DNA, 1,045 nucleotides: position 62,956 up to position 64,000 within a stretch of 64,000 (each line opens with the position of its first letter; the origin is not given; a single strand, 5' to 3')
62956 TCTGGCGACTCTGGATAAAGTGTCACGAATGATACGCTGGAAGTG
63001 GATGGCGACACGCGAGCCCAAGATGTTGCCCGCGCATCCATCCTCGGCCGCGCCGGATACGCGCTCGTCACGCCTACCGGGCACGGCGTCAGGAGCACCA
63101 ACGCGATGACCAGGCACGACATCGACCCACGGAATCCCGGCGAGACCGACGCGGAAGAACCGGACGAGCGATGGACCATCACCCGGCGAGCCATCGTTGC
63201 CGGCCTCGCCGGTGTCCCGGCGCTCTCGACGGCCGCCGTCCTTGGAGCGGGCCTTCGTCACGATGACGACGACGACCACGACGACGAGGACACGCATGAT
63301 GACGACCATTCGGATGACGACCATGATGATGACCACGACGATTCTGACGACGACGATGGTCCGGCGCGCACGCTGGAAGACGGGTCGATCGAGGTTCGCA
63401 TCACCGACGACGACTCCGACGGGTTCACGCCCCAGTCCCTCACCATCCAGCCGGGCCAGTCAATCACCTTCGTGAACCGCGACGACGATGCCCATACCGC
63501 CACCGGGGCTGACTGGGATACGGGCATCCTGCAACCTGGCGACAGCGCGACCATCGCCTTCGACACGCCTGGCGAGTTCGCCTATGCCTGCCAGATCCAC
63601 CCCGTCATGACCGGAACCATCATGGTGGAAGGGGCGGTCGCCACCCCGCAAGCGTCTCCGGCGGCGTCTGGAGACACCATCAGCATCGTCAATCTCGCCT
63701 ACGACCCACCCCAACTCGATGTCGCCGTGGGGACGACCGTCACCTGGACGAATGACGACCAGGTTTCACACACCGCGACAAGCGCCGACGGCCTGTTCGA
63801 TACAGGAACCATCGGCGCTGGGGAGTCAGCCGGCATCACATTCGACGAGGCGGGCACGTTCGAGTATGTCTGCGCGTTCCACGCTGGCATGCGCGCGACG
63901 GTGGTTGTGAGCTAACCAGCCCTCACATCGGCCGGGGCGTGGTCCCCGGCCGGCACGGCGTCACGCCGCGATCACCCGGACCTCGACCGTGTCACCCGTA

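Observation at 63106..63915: Tat-signal di-cupredoxin with a 33-residue His/Asp tract at the mature N-terminus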

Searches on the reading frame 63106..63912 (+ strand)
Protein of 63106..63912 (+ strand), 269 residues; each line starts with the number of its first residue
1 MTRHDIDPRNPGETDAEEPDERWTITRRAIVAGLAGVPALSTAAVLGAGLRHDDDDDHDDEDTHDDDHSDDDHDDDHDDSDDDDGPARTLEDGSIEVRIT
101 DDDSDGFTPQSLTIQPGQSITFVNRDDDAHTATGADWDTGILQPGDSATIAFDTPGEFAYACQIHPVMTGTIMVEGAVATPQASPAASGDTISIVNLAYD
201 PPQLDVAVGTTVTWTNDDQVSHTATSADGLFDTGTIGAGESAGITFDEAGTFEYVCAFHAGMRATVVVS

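Call 3: search_protein_families(library=pfam, proteins=[window:63106-63912:+], max_evalue=0.1)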
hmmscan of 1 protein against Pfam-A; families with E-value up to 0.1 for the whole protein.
window:63106-63912:+ (269 aa): 2 families
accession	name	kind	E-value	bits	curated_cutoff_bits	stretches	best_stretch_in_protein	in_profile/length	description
PF13473.12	Cupredoxin_1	-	7.4e-20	71.4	27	2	91-174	19-104/104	Cupredoxin-like domain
PF00127.26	Copper-bind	-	2.7e-19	69.8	21.2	2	194-268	9-98/99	Copper binding proteins, plastocyanin/azurin family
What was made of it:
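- On Type-1 (blue) copper proteins / cupredoxins, plastocyanin-azurin family: PF13473 scores 71 bits and PF00127 scores 70 bits, both above their cut-offs, with two stretches each (call 3).
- Checked: Pfam finds two cupredoxin domains: PF13473 at residues 91-174 and PF00127 at residues 194-268, with whole-protein E-values of 7e-20 and 3e-19 (call 3).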

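Call 4: search_protein_families(library=ncbifam, proteins=[window:63106-63912:+], max_evalue=0.1)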
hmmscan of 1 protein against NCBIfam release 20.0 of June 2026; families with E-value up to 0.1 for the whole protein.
window:63106-63912:+ (269 aa): 6 families
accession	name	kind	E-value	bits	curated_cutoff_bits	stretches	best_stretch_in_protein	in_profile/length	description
TIGR02657.1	amicyanin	equivalog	1.9e-17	63.4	110.2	2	193-268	2-82/83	amicyanin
TIGR02656.1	cyanin_plasto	equivalog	2.3e-16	60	87.85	2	196-268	11-98/99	plastocyanin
TIGR03102.1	halo_cynanin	subfamily_domain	1.4e-08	34.7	93.8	1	196-268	36-114/115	halocyanin domain-containing protein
TIGR02375.1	pseudoazurin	equivalog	1.9e-07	30.9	109.85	1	102-169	7-79/116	pseudoazurin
TIGR03096.1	nitroso_cyanin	equivalog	0.007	16.1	142.85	0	192-260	51-122/135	nitrosocyanin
NF051869.1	StalkProtStpX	equivalog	0.012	15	450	1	15-84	413-481/516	stalk-specific protein StpX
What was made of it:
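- On Amicyanin proper (TIGR02657 equivalog): 63.4 bits against a cut-off of 110.2 (call 4).
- On Twin-arginine (Tat) substrates: No hit appeared in calls 3 or 4.
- Closest known: Amicyanin and short-loop plastocyanin-family cupredoxins. Different: It scores below the amicyanin equivalog cut-off (63 against 110 bits, call 4).
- No recognised anchoring domain was found (calls 3, 4).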

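Call 5: search_solved_structures(query=window:63106-63912:+, max_evalue=0.01, show_alignments=3)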
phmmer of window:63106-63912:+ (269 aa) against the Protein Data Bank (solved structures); distinct sequences matched with E-value up to 0.01: 30.
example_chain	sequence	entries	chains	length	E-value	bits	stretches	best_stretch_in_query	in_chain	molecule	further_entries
9cck_A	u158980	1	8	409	5.6e-17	65.3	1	196-268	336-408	Copper-containing nitrite reductase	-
1sfd_A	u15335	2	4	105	8.8e-12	48.3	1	185-268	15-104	Amicyanin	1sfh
5fc9_A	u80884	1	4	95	8.4e-11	45.1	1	199-267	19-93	Blue (Type 1) copper domain protein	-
1sf3_A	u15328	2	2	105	1.2e-10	44.6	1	185-268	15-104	Amicyanin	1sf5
3ply_A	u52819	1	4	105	1.6e-10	44.1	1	185-268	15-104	Amicyanin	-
2gb2_A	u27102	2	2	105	1.6e-10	44.1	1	185-268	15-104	Amicyanin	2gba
1aac_A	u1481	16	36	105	2.2e-10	43.7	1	185-268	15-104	AMICYANIN | PROTEIN (AMICYANIN)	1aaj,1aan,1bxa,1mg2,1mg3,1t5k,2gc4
1mda_A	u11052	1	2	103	2.3e-10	43.6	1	185-268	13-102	AMICYANIN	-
2qdv_A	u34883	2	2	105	3e-10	43.2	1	185-268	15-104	Amicyanin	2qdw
3ie9_A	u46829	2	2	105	5.7e-10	42.3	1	185-268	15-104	Amicyanin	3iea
2idt_A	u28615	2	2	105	1.1e-09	41.4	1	185-268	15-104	Amicyanin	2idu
3rym_A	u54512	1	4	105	1.5e-09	41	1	185-268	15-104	Amicyanin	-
2idq_A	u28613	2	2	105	1.5e-09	41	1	185-268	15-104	Amicyanin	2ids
4p5r_A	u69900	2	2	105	4e-09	39.6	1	185-268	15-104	Amicyanin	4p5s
1id2_A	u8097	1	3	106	1.2e-07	34.7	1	183-268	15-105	AMICYANIN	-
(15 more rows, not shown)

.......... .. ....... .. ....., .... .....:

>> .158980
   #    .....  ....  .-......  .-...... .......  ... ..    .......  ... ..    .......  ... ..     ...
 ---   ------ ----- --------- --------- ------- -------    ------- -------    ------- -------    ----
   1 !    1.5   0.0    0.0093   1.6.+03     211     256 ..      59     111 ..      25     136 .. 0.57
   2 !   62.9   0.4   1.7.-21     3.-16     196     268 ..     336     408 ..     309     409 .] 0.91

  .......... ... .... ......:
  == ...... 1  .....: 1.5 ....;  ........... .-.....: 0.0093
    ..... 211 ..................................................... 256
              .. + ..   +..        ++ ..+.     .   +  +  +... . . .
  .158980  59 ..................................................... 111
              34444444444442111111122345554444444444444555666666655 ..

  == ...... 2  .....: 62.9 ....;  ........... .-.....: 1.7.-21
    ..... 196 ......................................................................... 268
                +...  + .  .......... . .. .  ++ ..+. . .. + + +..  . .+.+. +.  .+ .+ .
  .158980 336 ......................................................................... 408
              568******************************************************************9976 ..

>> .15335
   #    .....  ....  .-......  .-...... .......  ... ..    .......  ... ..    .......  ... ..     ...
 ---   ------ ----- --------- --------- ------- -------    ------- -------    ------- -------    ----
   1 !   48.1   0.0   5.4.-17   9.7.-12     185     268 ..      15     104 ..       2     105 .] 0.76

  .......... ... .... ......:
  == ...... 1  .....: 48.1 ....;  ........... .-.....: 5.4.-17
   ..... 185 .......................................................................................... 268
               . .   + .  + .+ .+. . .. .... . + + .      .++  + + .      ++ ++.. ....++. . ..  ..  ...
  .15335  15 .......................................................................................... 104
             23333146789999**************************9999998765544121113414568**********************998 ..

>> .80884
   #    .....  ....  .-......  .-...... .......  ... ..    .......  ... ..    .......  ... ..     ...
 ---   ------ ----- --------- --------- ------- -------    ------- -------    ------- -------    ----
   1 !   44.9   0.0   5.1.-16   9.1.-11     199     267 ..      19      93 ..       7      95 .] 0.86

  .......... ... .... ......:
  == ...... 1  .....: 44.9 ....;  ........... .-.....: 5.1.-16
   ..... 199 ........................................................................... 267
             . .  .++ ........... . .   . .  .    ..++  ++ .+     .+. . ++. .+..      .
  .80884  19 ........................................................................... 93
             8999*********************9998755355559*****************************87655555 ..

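Call 6: find_homologous_proteins(query=window:63106-63912:+, max_evalue=0.00001)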
Query window:63106-63912:+ (269 aa): 315 proteins with E <= 0.00001 among 6462 candidates; the best 120 are listed.
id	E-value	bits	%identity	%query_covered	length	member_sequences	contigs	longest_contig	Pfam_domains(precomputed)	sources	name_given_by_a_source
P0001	2.2e-171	586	100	100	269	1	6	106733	PF00127.27,PF13473.13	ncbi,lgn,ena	-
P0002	7.9e-138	476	82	100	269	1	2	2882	PF00127.27,PF13473.13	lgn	-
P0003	4.4e-126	438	76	100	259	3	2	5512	PF00127.27,PF13473.13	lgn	-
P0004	8.4e-122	424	74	100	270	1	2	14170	PF00127.27,PF13473.13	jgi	jgi:plastocyanin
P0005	3.0e-118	412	69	100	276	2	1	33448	PF00127.27,PF13473.13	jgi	jgi:plastocyanin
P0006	3.6e-86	307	66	68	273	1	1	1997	PF00127.27,PF13473.13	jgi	jgi:plastocyanin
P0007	5.0e-86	307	67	67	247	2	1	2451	PF00127.27,PF13473.13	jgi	jgi:plastocyanin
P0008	1.5e-84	302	57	94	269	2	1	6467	PF00127.27,PF13473.13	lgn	-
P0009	5.4e-84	300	63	68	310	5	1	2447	PF00127.27,PF13473.13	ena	-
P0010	3.3e-80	288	62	68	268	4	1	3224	PF00127.27,PF13473.13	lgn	-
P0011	5.5e-79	284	55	94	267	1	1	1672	PF00127.27,PF13473.13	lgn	-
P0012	5.6e-78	280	61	67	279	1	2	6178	PF00127.27,PF13473.13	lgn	-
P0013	1.3e-77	279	61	69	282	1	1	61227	PF00127.27,PF13473.13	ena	-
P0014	5.5e-76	274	60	67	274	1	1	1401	PF00127.27,PF13473.13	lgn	-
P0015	2.6e-75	271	51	97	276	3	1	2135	PF00127.27,PF13473.13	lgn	-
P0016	6.0e-73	264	54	69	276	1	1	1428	PF00127.27,PF13473.13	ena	-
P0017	5.1e-72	261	61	68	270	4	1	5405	PF00127.27,PF13473.13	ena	-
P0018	5.9e-72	260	48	94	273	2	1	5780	PF00127.27,PF13473.13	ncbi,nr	ncbi:MAG TPA: plastocyanin/azurin family copper-binding protein [Thermomicrobiales bacterium]|nr:pla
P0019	2.0e-71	259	49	98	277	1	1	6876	PF00127.27,PF13473.13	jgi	-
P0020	7.5e-71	257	57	67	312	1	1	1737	PF00127.27,PF13473.13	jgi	jgi:plastocyanin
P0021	8.6e-69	250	60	65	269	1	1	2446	PF00127.27,PF13473.13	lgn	-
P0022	1.9e-68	249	55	67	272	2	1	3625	PF00127.27,PF13473.13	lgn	-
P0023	2.5e-68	249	50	98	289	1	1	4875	PF00127.27,PF13473.13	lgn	-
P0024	8.3e-68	247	53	96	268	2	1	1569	PF00127.27,PF13473.13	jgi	jgi:plastocyanin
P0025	1.1e-67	246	51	68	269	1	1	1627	PF00127.27,PF13473.13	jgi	jgi:plastocyanin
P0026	2.3e-67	245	55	67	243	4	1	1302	PF00127.27,PF13473.13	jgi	jgi:plastocyanin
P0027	2.8e-67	245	53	91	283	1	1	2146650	PF00127.27,PF13473.13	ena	-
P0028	3.0e-67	245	49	92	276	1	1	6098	PF00127.27,PF13473.13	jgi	jgi:plastocyanin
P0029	1.0e-66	243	53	71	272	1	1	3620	PF00127.27,PF13473.13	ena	-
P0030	1.2e-66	243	53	67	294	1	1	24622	PF00127.27,PF13473.13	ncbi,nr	ncbi:MAG TPA: cupredoxin domain-containing protein [Thermomicrobiales bacterium]|nr:cupredoxin domai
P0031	1.2e-66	243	53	68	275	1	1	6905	PF00127.27,PF13473.13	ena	-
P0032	1.3e-66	243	53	68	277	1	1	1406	PF00127.27,PF13473.13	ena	-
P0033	2.3e-66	242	59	66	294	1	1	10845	PF00127.27,PF13473.13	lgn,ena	-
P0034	2.8e-66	242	53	67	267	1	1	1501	PF00127.27,PF13473.13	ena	-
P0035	2.9e-66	242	46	68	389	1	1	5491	PF00127.27,PF13473.13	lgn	-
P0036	8.4e-66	240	54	67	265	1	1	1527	PF00127.27,PF13473.13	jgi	jgi:plastocyanin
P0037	1.1e-65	240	56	67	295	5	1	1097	PF00127.27,PF13473.13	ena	-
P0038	2.9e-65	238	48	93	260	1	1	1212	PF00127.27,PF13473.13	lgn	-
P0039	3.3e-65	238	58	65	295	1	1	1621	PF00127.27,PF13473.13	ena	-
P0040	4.1e-65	238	55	67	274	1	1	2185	PF00127.27,PF13473.13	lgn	-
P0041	5.2e-65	238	56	70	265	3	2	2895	PF00127.27,PF13473.13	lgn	-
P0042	5.8e-65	237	50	77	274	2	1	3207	PF00127.27,PF13473.13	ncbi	-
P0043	7.6e-65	237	53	67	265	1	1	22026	PF00127.27,PF13473.13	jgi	jgi:plastocyanin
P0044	8.4e-65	237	51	72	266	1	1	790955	PF00127.27,PF13473.13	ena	-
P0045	2.8e-64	235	48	68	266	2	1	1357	PF00127.27,PF13473.13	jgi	jgi:plastocyanin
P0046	3.0e-64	235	52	76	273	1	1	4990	PF00127.27,PF13473.13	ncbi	-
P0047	3.4e-64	235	52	68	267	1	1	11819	PF00127.27,PF13473.13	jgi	jgi:plastocyanin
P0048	4.4e-64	235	55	67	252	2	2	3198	PF00127.27,PF13473.13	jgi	jgi:plastocyanin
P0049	8.3e-64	234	55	67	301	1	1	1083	PF00127.27,PF13473.13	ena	-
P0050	1.1e-63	233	50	82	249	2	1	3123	PF00127.27,PF13473.13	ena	-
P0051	1.2e-63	233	51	67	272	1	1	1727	PF00127.27,PF13473.13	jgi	jgi:plastocyanin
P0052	1.8e-63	233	53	67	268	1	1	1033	PF00127.27,PF13473.13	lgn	-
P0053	2.0e-63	232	55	68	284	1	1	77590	PF00127.27,PF13473.13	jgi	jgi:plastocyanin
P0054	4.7e-63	231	43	87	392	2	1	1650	PF00127.27,PF13473.13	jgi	jgi:plastocyanin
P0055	5.3e-63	231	48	97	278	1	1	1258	PF00127.27,PF13473.13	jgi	jgi:plastocyanin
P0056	1.2e-62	230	52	68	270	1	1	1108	PF00127.27,PF13473.13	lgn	-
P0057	1.5e-62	230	56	68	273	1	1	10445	PF00127.27,PF13473.13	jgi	jgi:plastocyanin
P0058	3.1e-62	229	58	65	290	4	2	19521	PF00127.27,PF13473.13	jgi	jgi:plastocyanin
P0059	5.6e-62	228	59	36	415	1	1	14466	PF00127.27,PF13473.13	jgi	jgi:plastocyanin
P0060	7.5e-62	227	56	67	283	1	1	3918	PF00127.27,PF13473.13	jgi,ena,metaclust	metaclust:\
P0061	8.9e-62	227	54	67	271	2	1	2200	PF00127.27,PF13473.13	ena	-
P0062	3.7e-61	225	57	65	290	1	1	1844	PF00127.27,PF13473.13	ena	-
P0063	4.9e-61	225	52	68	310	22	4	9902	PF00127.27,PF13473.13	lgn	-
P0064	1.3e-60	223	49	91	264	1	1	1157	PF00127.27,PF13473.13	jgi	jgi:plastocyanin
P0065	1.5e-60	223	54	67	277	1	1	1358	PF00127.27,PF13473.13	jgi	jgi:plastocyanin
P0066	1.9e-60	223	56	67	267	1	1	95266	PF00127.27,PF13473.13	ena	-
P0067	3.4e-60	222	52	67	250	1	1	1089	PF00127.27,PF13473.13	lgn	-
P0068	4.8e-60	221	52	68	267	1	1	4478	PF00127.27,PF13473.13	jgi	jgi:plastocyanin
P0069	5.3e-60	221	49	74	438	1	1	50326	PF00127.27,PF13473.13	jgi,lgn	jgi:plastocyanin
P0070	2.0e-59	219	50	68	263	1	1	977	PF00127.27,PF13473.13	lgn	-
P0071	3.4e-59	219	51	68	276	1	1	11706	PF00127.27,PF13473.13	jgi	jgi:amicyanin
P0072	3.6e-59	219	40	93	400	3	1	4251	PF00127.27,PF13473.13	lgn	-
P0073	4.1e-59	218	43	65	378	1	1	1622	PF00127.27,PF13473.13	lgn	-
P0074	5.8e-59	218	44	98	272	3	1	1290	PF00127.27,PF13473.13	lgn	-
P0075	6.4e-59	218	53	65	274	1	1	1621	PF00127.27,PF13473.13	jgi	jgi:plastocyanin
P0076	7.5e-59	217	52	67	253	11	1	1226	PF00127.27,PF13473.13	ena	-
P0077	1.7e-58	216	43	95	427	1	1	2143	PF00127.27,PF13473.13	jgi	jgi:plastocyanin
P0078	1.8e-58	216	46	94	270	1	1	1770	PF00127.27,PF13473.13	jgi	jgi:plastocyanin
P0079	2.3e-57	213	53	66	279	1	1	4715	PF00127.27,PF13473.13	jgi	jgi:plastocyanin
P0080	4.2e-57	212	51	75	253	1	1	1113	PF00127.27,PF13473.13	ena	-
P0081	7.9e-57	211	53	65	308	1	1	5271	PF00127.27,PF13473.13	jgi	jgi:plastocyanin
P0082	9.7e-57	211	58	65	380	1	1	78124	PF00127.27,PF13473.13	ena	-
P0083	1.5e-56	210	45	90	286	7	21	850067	PF00127.27,PF13473.13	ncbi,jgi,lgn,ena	ncbi:MAG: cupredoxin domain-containing protein [Thermomicrobiales bacterium]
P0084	2.7e-56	209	52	72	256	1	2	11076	PF00127.27,PF13473.13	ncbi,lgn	ncbi:MAG: plastocyanin/azurin family copper-binding protein [Thermomicrobiales bacterium]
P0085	3.0e-56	209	55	65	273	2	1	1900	PF00127.27,PF13473.13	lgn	-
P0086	6.8e-56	208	51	66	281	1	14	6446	PF00127.27,PF13473.13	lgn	-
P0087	7.0e-56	208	52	78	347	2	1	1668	PF00127.27,PF13473.13,PF23509.2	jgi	jgi:plastocyanin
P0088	9.7e-56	207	57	65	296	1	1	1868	PF00127.27,PF13473.13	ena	-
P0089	1.5e-55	207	45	91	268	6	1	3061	PF00127.27,PF13473.13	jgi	jgi:plastocyanin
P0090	1.7e-55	206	48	68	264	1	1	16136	PF00127.27,PF13473.13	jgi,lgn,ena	-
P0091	1.8e-55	206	57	65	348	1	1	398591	PF00127.27,PF13473.13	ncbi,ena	-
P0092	2.0e-55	206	51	68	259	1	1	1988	PF00127.27,PF13473.13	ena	-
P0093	2.3e-55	206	49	68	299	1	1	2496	PF00127.27,PF13473.13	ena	-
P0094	3.5e-55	205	52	65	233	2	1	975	PF00127.27,PF13473.13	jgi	jgi:plastocyanin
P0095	4.9e-55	205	45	93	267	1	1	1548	PF00127.27,PF13473.13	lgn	-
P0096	5.6e-55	205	47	68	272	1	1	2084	PF00127.27,PF13473.13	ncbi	-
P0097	8.3e-55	204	47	68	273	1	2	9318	PF00127.27,PF13473.13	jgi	-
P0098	1.6e-54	203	55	67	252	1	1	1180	PF00127.27,PF13473.13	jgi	jgi:plastocyanin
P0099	4.4e-54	202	47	68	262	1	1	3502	PF00127.27,PF13473.13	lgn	-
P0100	7.1e-54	201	45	68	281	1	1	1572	PF00127.27,PF13473.13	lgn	-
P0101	8.1e-54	201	47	68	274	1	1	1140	PF00127.27,PF13473.13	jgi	jgi:plastocyanin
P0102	2.3e-53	199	44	73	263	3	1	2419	PF00127.27,PF13473.13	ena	-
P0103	2.8e-53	199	52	65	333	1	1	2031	PF00127.27,PF13473.13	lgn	-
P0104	9.6e-53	197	49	68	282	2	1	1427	PF00127.27,PF13473.13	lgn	-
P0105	1.6e-52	197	53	65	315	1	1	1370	PF00127.27,PF13473.13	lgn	-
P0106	2.3e-52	196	55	65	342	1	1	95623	PF00127.27,PF13473.13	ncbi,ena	-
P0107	2.6e-52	196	48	68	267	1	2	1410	PF00127.27,PF13473.13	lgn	-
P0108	6.7e-52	195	48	67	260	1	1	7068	PF00127.27,PF13473.13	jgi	jgi:plastocyanin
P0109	1.5e-51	194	48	67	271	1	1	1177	PF00127.27,PF13473.13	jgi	-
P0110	2.1e-51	193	50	39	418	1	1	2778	PF00127.27,PF13473.13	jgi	jgi:plastocyanin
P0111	2.1e-51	193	55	64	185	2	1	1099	PF00801.27,PF00127.27,PF13473.13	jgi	jgi:plastocyanin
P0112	2.2e-51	193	45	74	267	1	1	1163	PF00127.27,PF13473.13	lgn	-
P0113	3.5e-51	192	49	70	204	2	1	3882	PF00127.27,PF13473.13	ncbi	-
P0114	6.5e-51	191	49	66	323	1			PF00127.27,PF13473.13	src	-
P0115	3.2e-50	189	46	74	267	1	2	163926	PF00127.27,PF13473.13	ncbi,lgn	-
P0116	4.6e-50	189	48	65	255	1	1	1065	PF00127.27,PF13473.13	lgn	-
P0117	5.0e-50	189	45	72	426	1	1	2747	PF00127.27,PF13473.13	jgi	jgi:plastocyanin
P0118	6.0e-50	188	42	73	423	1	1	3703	PF00127.27,PF13473.13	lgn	-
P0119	6.9e-50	188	50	67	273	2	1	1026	PF00127.27,PF13473.13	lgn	-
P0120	6.0e-49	185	55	60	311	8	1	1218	PF00127.27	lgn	-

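Call 10: find_encoding_contigs(protein=P0001, flank=10000, max_places=3)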
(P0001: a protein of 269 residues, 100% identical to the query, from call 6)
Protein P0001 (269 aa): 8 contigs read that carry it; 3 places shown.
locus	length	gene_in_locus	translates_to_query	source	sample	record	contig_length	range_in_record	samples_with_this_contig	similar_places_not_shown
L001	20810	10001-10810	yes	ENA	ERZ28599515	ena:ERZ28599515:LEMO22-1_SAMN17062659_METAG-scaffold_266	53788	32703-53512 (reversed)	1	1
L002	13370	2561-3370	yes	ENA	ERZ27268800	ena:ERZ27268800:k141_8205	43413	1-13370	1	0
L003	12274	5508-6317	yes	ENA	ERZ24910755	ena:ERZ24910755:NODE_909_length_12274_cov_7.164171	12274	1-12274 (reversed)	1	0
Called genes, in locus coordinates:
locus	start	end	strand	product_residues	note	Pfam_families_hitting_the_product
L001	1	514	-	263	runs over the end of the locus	?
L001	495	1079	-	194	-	PF04314:LpqE-like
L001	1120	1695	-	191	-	PF00578:AhpC-TSA, PF08534:Redoxin, PF02630:SCO1-SenC, PF13905:Thioredoxin_8, PF26971:TM-like_Thioredoxin-like_C (faint)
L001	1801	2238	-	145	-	-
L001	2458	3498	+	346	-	PF01408:GFO_IDH_MocA, PF02894:GFO_IDH_MocA_C, PF22725:GFO_IDH_MocA_C3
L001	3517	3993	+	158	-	PF11969:DcpS_C (weak), PF01230:HIT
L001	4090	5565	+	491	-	-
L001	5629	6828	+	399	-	PF02746:MR_MLE_N, PF13378:MR_MLE_C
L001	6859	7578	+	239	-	PF00702:Hydrolase, PF13419:HAD_2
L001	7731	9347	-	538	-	PF16586:DUF5060, PF13204:Apiosidase, PF12904:Collagen_bind_2 (weak)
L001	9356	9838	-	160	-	PF19853:DUF6328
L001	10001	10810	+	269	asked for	PF13473:Cupredoxin_1, PF00127:Copper-bind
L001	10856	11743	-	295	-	PF09990:DUF2231, PF00355:Rieske, PF13806:Rieske_2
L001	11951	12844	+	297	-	PF03851:UvdE, PF01261:AP_endonuc_2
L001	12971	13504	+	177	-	PF00111:Fer2, PF01799:Fer2_2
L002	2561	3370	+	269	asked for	PF13473:Cupredoxin_1, PF00127:Copper-bind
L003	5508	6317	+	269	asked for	PF13473:Cupredoxin_1, PF00127:Copper-bind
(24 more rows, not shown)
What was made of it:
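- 63106..63915 (+): Complete coding sequence of the 269-aa di-cupredoxin (stop codon included). Monocistronic: divergent from a DUF6328 gene and convergent with a DUF2231-Rieske gene. An identical protein, P0001, occurs on 8 contigs read in public metagenome assemblies (calls 6, 10).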

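Call 11: find_encoding_contigs(protein=P0027, flank=8000, max_places=1)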
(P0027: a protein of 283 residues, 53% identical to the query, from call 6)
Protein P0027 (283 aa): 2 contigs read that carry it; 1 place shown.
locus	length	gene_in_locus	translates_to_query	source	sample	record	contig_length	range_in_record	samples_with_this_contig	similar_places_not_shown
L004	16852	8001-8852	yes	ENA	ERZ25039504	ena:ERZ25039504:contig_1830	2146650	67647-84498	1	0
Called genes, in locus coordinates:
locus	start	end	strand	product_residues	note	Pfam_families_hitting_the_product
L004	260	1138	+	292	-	PF00392:GntR, PF07729:FCD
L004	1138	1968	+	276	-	PF01261:AP_endonuc_2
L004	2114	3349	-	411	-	PF00144:Beta-lactamase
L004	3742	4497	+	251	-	PF20587:DUF6789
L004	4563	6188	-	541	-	PF16586:DUF5060, PF13204:Apiosidase, PF12904:Collagen_bind_2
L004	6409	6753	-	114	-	-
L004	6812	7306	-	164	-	PF19853:DUF6328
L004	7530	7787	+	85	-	-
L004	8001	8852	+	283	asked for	PF13473:Cupredoxin_1, PF00127:Copper-bind (weak), PF13473:Cupredoxin_1, PF00127:Copper-bind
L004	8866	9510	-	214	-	-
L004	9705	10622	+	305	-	PF05235:CHAD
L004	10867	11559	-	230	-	PF06283:ThuA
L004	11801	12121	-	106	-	PF01555:N6_N4_Mtase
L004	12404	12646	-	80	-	-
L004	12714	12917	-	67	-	-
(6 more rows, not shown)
